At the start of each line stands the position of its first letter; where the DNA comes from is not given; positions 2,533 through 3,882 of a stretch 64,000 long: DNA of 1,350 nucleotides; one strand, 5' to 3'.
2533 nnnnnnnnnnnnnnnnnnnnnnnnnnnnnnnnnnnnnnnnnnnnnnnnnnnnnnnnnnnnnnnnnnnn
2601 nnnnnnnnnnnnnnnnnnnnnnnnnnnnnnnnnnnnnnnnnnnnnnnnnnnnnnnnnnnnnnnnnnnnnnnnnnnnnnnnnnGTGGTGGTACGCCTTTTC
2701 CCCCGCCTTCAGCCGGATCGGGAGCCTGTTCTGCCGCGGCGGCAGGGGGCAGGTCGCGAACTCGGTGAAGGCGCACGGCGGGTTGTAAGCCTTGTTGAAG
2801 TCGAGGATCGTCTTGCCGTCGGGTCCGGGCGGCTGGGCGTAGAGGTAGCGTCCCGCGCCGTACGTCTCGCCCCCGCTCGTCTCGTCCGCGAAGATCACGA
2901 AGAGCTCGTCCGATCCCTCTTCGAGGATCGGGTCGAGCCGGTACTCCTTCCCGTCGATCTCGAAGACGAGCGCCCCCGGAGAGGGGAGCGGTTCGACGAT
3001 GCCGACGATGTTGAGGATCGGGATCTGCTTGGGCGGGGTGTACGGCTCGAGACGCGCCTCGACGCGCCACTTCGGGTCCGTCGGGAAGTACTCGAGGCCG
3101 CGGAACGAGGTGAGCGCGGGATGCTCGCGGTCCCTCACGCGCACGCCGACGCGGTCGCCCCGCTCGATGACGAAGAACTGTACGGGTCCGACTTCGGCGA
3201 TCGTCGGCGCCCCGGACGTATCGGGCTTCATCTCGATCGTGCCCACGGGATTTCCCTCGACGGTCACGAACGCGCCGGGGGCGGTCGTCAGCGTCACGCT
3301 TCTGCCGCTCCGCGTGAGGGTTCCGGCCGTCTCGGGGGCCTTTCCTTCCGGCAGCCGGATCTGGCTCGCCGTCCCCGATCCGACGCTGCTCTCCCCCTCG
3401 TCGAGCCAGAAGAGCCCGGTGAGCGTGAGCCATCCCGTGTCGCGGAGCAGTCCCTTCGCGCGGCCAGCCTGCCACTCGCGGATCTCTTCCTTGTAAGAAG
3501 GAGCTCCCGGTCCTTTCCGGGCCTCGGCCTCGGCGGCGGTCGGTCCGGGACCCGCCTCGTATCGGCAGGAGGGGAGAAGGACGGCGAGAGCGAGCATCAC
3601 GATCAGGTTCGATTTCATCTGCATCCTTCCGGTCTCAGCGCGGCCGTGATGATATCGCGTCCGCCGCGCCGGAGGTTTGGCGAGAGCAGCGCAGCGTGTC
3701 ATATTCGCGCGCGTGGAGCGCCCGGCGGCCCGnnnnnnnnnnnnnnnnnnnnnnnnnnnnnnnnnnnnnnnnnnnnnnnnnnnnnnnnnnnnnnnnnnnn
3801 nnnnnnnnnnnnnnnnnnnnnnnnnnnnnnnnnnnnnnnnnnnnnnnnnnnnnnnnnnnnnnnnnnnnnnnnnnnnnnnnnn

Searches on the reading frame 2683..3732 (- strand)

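Call 60: search_protein_families(library=pfam, proteins=[window:2683-3732:-], max_evalue=0.0001)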
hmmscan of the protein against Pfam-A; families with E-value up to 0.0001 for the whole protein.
window:2683-3732:- (350 aa): 1 family
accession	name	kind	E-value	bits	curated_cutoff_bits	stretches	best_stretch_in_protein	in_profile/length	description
PF07920.16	DUF1684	-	9.8e-48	162.4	25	1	209-346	2-139/139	Protein of unknown function (DUF1684)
